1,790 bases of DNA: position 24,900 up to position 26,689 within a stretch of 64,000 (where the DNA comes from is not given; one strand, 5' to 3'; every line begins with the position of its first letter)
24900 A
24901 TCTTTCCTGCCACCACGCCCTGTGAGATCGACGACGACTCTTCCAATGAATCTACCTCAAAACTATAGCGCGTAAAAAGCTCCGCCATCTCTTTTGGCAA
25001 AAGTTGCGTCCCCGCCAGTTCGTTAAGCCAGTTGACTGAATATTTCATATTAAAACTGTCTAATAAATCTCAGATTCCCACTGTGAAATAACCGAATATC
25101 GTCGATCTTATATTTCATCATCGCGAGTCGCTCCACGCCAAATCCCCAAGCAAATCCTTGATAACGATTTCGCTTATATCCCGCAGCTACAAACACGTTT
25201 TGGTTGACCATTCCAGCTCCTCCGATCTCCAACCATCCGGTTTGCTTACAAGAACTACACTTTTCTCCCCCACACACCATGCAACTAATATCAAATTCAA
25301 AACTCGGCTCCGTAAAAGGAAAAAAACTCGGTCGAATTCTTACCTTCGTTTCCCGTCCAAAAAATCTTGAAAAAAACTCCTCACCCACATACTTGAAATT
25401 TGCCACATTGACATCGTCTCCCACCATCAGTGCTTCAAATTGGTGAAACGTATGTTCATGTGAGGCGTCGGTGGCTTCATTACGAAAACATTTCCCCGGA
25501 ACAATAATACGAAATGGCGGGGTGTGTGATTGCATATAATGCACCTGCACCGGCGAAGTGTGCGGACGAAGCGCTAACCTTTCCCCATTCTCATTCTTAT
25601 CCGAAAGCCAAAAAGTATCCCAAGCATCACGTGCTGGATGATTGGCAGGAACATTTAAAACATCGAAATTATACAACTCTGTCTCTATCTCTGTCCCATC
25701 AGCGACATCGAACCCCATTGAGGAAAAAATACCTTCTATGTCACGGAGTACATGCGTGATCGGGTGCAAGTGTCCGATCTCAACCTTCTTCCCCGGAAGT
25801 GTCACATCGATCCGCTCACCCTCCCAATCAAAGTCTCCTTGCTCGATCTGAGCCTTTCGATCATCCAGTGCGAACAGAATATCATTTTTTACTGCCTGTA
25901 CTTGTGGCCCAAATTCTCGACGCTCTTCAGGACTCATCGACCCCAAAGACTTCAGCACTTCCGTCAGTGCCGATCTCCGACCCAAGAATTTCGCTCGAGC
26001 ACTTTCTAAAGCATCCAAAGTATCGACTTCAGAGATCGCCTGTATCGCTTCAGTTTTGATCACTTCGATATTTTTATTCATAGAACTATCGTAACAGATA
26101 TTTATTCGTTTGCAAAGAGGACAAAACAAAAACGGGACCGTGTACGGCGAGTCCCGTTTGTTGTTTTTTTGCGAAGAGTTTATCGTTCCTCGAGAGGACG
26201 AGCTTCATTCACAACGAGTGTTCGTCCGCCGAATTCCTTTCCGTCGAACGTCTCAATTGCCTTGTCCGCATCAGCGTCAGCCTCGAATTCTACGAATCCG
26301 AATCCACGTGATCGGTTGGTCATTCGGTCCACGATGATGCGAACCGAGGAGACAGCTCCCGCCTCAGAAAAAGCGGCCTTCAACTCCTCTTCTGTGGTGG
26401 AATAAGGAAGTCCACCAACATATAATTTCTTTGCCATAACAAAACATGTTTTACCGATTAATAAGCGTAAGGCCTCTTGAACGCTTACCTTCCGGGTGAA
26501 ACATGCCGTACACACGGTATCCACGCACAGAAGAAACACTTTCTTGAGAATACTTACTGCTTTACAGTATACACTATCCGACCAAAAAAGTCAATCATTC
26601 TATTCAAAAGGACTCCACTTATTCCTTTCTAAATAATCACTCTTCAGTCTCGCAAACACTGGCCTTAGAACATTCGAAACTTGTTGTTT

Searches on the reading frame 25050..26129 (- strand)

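Call 44: search_protein_families(library=pfam, proteins=[window:25050-26129:-], max_evalue=0.00001)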
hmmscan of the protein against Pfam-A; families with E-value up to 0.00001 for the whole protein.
window:25050-26129:- (359 aa): 2 families
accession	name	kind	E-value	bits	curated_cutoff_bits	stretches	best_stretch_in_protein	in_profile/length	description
PF01409.25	tRNA-synt_2d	-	3e-97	325.4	19.8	1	107-359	2-246/246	tRNA synthetases class II core domain (F)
PF02912.23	Phe_tRNA-synt_N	-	9.2e-18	64.4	22.3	1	37-97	2-62/69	Aminoacyl tRNA synthetase class II, N-terminal domain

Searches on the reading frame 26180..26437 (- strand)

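Call 99: search_protein_families(library=pfam, proteins=[window:26180-26437:-], max_evalue=0.001)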
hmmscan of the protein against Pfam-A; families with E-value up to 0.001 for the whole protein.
window:26180-26437:- (85 aa): 2 families
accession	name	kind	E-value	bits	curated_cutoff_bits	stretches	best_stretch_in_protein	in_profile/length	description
PF00076.28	RRM_1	-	3.3e-26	91.4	20.7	1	5-74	1-69/70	RNA recognition motif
PF16367.11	RRM_7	-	0.0001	22.6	27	1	3-54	2-59/94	RNA recognition motif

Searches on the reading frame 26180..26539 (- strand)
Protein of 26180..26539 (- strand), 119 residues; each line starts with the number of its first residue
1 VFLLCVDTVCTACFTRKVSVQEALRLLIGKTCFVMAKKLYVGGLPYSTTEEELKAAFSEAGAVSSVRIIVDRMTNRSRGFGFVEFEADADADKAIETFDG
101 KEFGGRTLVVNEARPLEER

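Call 44: search_protein_families(library=pfam, proteins=[window:26180-26539:-], max_evalue=0.00001)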
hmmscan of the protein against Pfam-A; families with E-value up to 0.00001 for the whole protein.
window:26180-26539:- (119 aa): 1 family
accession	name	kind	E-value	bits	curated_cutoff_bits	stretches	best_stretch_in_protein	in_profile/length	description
PF00076.28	RRM_1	-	3.5e-26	91.3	20.7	1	39-108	1-69/70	RNA recognition motif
